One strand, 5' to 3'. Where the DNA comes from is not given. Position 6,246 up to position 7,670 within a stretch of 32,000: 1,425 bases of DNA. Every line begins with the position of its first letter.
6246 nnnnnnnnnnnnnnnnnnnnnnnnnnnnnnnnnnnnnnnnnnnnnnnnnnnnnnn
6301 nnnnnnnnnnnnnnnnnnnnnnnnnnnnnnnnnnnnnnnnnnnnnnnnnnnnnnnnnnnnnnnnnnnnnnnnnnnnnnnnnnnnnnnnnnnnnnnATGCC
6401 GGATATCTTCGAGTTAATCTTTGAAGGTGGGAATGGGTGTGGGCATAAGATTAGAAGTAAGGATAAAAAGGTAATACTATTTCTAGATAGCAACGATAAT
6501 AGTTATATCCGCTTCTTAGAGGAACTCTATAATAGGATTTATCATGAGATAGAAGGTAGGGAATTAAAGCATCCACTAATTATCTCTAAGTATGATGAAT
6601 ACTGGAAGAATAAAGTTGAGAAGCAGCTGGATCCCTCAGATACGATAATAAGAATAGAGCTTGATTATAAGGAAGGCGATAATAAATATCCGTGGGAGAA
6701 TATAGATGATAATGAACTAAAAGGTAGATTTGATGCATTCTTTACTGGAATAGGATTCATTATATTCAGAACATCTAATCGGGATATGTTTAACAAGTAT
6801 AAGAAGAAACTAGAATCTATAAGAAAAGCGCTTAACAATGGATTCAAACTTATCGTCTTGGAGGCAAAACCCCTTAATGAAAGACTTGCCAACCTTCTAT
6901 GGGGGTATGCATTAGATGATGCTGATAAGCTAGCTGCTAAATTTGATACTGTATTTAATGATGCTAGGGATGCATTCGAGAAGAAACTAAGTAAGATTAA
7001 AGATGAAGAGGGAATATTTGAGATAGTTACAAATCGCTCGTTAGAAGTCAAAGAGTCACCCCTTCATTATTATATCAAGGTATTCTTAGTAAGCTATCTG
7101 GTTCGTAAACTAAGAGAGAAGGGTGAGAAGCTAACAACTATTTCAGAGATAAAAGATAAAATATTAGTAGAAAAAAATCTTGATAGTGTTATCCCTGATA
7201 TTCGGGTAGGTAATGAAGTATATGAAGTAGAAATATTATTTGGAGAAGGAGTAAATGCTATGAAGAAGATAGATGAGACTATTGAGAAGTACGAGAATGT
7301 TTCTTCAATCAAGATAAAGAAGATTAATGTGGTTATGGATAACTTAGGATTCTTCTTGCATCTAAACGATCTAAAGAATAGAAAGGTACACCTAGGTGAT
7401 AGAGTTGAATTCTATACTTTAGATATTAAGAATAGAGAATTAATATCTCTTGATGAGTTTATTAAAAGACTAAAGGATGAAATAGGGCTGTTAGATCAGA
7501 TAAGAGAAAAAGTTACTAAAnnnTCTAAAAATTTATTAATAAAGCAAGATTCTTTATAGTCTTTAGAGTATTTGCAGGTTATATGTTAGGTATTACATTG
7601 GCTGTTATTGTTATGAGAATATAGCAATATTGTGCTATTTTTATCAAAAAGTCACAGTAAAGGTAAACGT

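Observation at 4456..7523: Compositionally foreign two-gene cassette with no recognisable family: best candidate for an undescribed accessory system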

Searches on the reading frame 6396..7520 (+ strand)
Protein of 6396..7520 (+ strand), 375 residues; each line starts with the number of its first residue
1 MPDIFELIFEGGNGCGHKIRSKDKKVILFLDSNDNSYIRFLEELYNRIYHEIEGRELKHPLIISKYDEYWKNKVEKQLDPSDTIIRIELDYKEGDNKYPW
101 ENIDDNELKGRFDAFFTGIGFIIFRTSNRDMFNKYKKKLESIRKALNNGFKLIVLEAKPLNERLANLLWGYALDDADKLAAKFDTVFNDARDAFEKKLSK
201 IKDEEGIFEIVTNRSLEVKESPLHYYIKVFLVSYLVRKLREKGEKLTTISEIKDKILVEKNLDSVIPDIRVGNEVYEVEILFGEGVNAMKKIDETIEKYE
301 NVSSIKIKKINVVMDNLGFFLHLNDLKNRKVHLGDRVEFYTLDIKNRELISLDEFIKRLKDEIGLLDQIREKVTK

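Call 17: find_homologous_proteins(query=window:6396-7520:+)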
Query seq(375 aa) (375 aa): 25 proteins with E <= 0.001 among 6332 candidates.
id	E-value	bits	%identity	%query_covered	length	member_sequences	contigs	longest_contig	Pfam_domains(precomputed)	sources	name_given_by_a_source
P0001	2.7e-106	374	58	96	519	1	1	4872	-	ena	-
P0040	4.9e-86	308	48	98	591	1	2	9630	-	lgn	-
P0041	2.4e-83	299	50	93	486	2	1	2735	-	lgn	-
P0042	2.8e-47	180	36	96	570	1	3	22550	-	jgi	jgi:hypothetical protein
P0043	3.4e-35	140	35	96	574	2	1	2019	-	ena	-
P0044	4.4e-35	140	36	96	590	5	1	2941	-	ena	-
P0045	5.6e-34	136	33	96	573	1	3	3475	-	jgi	jgi:hypothetical protein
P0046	5.8e-34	136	35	96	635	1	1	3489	-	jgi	jgi:hypothetical protein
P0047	1.5e-33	135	33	96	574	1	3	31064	-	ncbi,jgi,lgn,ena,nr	ncbi:MAG TPA: hypothetical protein VMW67_02590 [Desulfobacteria bacterium]|nr:hypothetical protein [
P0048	1.7e-33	135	33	95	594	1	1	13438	-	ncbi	-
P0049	2.4e-33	134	33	96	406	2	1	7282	-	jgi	-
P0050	9.3e-33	132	34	96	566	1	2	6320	-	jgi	jgi:hypothetical protein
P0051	7.5e-29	119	32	92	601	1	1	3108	-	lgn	-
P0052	1.3e-27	115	32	84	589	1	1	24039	-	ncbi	-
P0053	3.0e-27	114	31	84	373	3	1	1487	-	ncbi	-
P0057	2.7e-26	111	33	84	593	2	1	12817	-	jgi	-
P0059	3.8e-24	104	31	84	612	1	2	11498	-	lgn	-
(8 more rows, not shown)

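Call 41: find_encoding_contigs(protein=P0047, flank=10000, max_places=2)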
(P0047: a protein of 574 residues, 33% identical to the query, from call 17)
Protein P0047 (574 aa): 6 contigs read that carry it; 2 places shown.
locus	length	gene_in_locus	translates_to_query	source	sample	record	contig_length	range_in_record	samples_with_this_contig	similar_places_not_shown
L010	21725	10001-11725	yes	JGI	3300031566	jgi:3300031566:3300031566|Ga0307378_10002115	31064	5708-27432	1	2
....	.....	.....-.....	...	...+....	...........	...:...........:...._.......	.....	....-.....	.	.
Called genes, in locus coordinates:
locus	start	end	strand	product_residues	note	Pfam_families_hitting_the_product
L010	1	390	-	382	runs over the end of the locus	PF03176:MMPL, PF00873:ACR_tran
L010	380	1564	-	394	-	PF03176:MMPL, PF00873:ACR_tran (weak), PF12349:Sterol-sensing (weak)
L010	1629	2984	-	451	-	PF07705:CARDB (faint), PF10633:NPCBM_assoc (faint)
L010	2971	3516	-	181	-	-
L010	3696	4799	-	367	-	PF01264:Chorismate_synt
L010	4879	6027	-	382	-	PF02771:Acyl-CoA_dh_N, PF02770:Acyl-CoA_dh_M, PF00441:Acyl-CoA_dh_1, PF08028:Acyl-CoA_dh_2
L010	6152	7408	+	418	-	PF00009:GTP_EFTU, PF03193:RsgA_GTPase (faint), PF03144:GTP_EFTU_D2 (weak), PF09173:eIF2_C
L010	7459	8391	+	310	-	PF01545:Cation_efflux, PF16916:ZT_dimer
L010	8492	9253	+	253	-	PF00884:Sulfatase (faint), PF01663:Phosphodiest (weak), PF01676:Metalloenzyme (weak)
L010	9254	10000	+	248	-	-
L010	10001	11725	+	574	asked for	-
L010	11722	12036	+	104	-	-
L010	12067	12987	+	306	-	PF18030:Rimk_N (weak), PF14397:ATPgrasp_ST (faint), PF14398:ATPgrasp_YheCD (faint), PF02655:ATP-grasp_3, PF02955:GSH-S_ATP, PF08443:RimK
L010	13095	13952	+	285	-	-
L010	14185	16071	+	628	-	PF00932:LTD, PF11495:TrmB_EBD_N (faint), PF13091:PLDc_2, PF00614:PLDc (faint), PF13091:PLDc_2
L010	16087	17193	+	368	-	PF00817:IMS, PF11798:IMS_HHH (weak), PF14229:DUF4332 (weak), PF14520:HHH_5 (faint), PF21999:IMS_HHH_1, PF11799:IMS_C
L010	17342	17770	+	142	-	PF00254:FKBP_C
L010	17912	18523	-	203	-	PF01712:dNK (weak), PF02223:Thymidylate_kin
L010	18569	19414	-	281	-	PF21088:MS_channel_1st, PF00924:MS_channel_2nd, PF21082:MS_channel_3rd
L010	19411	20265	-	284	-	PF04254:DUF432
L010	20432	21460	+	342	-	-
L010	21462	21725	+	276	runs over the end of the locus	PF00924:MS_channel_2nd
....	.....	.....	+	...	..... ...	-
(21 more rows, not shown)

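Call 42: find_encoding_contigs(protein=P0052, flank=10000, max_places=2)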
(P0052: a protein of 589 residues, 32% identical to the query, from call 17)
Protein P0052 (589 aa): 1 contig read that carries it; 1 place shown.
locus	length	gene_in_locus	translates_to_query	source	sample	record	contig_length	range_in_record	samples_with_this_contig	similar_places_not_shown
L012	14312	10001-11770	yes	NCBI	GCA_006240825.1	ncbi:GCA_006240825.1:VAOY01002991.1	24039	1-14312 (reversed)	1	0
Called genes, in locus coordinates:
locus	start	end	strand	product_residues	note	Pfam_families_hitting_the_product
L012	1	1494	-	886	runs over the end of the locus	PF04997:RNA_pol_Rpb1_1, PF00623:RNA_pol_Rpb1_2, PF04983:RNA_pol_Rpb1_3, PF05000:RNA_pol_Rpb1_4, PF04998:RNA_pol_Rpb1_5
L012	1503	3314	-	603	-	PF04566:RNA_pol_Rpb2_4, PF04567:RNA_pol_Rpb2_5, PF00562:RNA_pol_Rpb2_6, PF04560:RNA_pol_Rpb2_7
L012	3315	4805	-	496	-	PF04563:RNA_pol_Rpb2_1, PF04561:RNA_pol_Rpb2_2, PF04565:RNA_pol_Rpb2_3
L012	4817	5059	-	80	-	PF01191:RNA_pol_Rpb5_C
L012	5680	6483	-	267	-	-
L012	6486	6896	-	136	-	PF03259:Robl_LC7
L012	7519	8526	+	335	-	-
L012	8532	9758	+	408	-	-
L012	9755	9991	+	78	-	-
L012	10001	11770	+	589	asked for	-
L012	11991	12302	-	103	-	-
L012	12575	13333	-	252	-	PF03649:UPF0014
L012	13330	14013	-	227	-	PF02463:SMC_N (faint), PF13175:AAA_15 (faint), PF00005:ABC_tran, PF13401:AAA_22 (faint), PF13304:AAA_21 (weak)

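Call 43: find_encoding_contigs(protein=P0042, flank=10000, max_places=2)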
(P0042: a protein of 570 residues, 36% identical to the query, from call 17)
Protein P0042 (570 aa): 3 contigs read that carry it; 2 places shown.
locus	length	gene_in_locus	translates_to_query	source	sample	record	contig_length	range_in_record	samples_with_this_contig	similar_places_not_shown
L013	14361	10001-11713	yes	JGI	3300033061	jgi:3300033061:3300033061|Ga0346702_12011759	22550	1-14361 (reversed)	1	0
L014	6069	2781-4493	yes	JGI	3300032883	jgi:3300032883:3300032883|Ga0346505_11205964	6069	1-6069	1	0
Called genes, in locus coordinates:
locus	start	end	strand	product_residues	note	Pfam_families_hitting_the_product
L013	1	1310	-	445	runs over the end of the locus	PF00171:Aldedh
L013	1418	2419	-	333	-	PF08240:ADH_N, PF00107:ADH_zinc_N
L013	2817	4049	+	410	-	PF13458:Peripla_BP_6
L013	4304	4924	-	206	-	PF05063:MT-A70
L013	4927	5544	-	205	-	PF09195:Endonuc-BglII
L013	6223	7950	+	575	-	PF07973:tRNA_SAD, PF00587:tRNA-synt_2b, PF03129:HGTP_anticodon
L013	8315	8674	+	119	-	-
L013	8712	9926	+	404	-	-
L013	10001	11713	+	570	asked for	-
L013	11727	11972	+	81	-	-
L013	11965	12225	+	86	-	PF05016:ParE_toxin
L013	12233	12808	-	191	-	PF01174:SNO, PF00117:GATase, PF07685:GATase_3, PF07722:Peptidase_C26 (faint)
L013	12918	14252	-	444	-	PF06245:DUF1015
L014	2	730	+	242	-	?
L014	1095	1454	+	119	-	-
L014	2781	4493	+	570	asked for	-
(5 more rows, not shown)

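Call 50: search_solved_structures(query=A3, max_evalue=10)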
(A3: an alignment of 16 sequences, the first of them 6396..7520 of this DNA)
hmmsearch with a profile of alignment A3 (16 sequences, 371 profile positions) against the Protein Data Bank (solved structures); distinct sequences matched with E-value up to 10: 1.
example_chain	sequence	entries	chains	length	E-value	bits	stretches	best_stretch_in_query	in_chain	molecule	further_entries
3pmi_A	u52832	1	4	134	0.58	12.8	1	65-115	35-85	PWWP domain-containing protein MUM1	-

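Call 54: search_protein_representatives(alignment_id=A3)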
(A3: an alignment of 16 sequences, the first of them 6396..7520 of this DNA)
Query: 16 sequences, 371 profile positions. Proteins with E-value up to 0.001 (for the whole library): 500; up to 1e-10: 400; up to 1e-30: 216. The best 150 are listed.
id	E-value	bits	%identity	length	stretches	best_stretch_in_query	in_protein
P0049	3.0e-135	467.9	-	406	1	1-368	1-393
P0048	2.6e-132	458.2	-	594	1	2-368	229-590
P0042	4.7e-126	437.6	-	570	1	1-369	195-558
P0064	8.9e-126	436.7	-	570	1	1-368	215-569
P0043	1.4e-124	432.7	-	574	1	1-368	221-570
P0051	1.1e-121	423.2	-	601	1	6-368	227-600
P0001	1.1e-116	406.7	-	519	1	1-367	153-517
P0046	7.0e-116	404.1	-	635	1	2-369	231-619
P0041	2.0e-115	402.6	-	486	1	2-368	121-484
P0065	7.9e-113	394.1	-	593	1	2-367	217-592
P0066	1.6e-112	393.1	-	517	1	3-368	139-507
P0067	1.4e-108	380.1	-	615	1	1-369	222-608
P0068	2.8e-106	372.5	-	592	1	1-368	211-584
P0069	3.3e-104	365.7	-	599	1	1-367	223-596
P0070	2.6e-101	356.2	-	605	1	2-367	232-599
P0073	1.3e-97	344.0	-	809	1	1-369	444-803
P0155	2.2e-48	182.0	-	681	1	17-367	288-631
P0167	1.4e-46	176.0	-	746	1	15-367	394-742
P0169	5.9e-46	174.0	-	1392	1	13-361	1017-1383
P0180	6.8e-44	167.2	-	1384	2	13-360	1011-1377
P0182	9.5e-44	166.8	-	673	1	17-360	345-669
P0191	3.8e-42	161.5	-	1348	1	17-360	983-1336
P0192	4.5e-42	161.3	-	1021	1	12-364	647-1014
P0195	1.5e-41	159.5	-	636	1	12-367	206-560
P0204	4.2e-40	154.8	-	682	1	14-364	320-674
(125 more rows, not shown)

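Call 55: search_protein_families(library=pfam, proteins=[P0169, P0180, P0191, P0192, P0073, P0167, P0182, P0155, P0204, P0195], max_evalue=0.01)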
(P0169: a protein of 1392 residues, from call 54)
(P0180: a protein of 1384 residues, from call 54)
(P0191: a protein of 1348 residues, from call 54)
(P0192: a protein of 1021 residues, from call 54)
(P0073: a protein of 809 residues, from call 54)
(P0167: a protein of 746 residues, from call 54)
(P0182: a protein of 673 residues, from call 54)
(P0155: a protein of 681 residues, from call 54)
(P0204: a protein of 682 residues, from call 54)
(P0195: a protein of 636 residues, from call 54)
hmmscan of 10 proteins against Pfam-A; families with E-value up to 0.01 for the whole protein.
P0169 (1392 aa): 0 families

P0180 (1384 aa): 0 families

P0191 (1348 aa): 0 families

P0192 (1021 aa): 1 family
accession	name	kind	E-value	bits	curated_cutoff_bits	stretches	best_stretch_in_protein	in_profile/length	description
PF10294.15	Methyltransf_16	-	0.0023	18.1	21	0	116-188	68-145/174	Lysine methyltransferase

P0073 (809 aa): 0 families

P0167 (746 aa): 0 families

P0182 (673 aa): 0 families

P0155 (681 aa): 0 families

P0204 (682 aa): 0 families

P0195 (636 aa): 0 families

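Call 76: find_related_loci(query=A3, collection=viral_contigs, flank=10000)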
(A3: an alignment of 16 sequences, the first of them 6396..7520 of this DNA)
Query A3 (375 aa) in viral_contigs; peptide patterns used: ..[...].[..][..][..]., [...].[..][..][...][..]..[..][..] (x = any residue, [..] = any of these).
516 stretches matched a pattern, but none encodes a relative of the query by tblastn (E <= 1e-3).

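Call 86: find_encoding_contigs(protein=P0048, flank=8000, max_places=2)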
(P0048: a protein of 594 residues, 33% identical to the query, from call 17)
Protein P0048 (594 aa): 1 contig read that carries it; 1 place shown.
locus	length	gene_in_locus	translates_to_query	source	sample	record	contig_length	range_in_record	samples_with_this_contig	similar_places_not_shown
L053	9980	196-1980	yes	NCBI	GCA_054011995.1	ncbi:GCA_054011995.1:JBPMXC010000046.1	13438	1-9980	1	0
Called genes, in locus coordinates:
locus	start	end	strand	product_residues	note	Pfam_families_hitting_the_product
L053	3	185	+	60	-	?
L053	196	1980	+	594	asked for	-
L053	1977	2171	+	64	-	-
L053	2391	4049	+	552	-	PF00176:SNF2-rel_dom, PF00270:DEAD (weak), PF04851:ResIII, PF00271:Helicase_C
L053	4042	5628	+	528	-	-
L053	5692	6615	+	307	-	-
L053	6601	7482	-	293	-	PF06550:SPP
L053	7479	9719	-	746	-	PF01751:Toprim, PF01131:Topoisom_bac, PF01396:Zn_ribbon_Top1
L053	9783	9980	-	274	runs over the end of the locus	PF25199:nSTAND_NTPase5 (weak), PF20720:nSTAND3 (weak), PF10609:ParA, PF13614:AAA_31, PF00142:Fer4_NifH (faint), PF01656:CbiA, PF02374:ArsA_ATPase (weak), PF09140:MipZ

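Call 87: find_encoding_contigs(protein=P0057, flank=8000, max_places=2)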
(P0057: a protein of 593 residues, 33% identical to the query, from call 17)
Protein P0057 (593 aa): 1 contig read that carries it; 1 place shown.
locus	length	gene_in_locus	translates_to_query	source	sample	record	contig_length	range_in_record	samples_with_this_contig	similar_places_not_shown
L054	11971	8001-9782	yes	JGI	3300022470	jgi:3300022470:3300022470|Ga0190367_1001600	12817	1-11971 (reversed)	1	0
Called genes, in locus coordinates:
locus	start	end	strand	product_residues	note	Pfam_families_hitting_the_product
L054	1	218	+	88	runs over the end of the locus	-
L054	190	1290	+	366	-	-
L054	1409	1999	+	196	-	PF01209:Ubie_methyltran, PF13489:Methyltransf_23, PF01135:PCMT, PF06325:PrmA, PF13847:Methyltransf_31, PF13649:Methyltransf_25, PF08241:Methyltransf_11, PF08242:Methyltransf_12, +2 more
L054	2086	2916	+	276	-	PF01209:Ubie_methyltran (weak), PF00398:RrnaAD (weak), PF13489:Methyltransf_23, PF13847:Methyltransf_31, PF08241:Methyltransf_11, PF08242:Methyltransf_12, PF13649:Methyltransf_25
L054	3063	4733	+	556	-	-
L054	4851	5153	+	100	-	PF01909:NTP_transf_2, PF18765:Polbeta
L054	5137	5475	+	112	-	PF01934:HepT-like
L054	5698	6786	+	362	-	-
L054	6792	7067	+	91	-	-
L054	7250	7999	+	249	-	-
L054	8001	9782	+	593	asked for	-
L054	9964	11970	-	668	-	?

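Call 88: find_encoding_contigs(protein=P0059, flank=8000, max_places=2)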
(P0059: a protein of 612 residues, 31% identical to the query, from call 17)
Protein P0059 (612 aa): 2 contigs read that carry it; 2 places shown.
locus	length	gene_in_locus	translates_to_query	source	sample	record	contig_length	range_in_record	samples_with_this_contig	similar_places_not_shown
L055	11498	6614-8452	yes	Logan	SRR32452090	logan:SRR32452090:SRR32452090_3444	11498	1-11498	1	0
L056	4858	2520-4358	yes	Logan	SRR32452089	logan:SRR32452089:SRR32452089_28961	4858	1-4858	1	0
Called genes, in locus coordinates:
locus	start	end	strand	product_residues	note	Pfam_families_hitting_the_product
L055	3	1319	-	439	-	?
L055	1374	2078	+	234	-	PF01812:5-FTHF_cyc-lig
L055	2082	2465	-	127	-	PF13638:PIN_4 (weak), PF18477:PIN_9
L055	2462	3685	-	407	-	PF00009:GTP_EFTU, PF03144:GTP_EFTU_D2 (weak), PF09173:eIF2_C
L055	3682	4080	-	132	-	PF01092:Ribosomal_S6e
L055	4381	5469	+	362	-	-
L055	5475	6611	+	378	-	-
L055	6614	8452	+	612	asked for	-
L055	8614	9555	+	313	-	PF00561:Abhydrolase_1, PF12146:Hydrolase_4, PF12697:Abhydrolase_6, PF06821:Ser_hydrolase (weak), PF08386:Abhydrolase_4 (weak)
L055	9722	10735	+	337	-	PF22703:Cdc6_lid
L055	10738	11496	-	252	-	?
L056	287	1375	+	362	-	-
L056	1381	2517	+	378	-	-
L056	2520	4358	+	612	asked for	-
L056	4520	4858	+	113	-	?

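Call 89: find_encoding_contigs(protein=P0040, flank=8000, max_places=2)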
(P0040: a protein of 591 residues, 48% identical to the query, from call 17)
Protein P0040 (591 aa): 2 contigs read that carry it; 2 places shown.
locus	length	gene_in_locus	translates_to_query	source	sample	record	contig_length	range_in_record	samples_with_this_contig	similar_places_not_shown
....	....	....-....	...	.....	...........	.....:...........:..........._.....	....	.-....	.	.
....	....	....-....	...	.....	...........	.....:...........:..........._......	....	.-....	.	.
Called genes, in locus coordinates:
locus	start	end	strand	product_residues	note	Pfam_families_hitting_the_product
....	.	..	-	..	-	?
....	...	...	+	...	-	-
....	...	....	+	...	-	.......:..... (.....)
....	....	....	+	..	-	-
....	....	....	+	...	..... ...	-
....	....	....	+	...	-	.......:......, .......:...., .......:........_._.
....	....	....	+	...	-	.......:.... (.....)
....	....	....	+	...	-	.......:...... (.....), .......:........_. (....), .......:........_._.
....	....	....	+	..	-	?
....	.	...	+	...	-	?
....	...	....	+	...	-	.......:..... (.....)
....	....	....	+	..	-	-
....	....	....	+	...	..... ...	-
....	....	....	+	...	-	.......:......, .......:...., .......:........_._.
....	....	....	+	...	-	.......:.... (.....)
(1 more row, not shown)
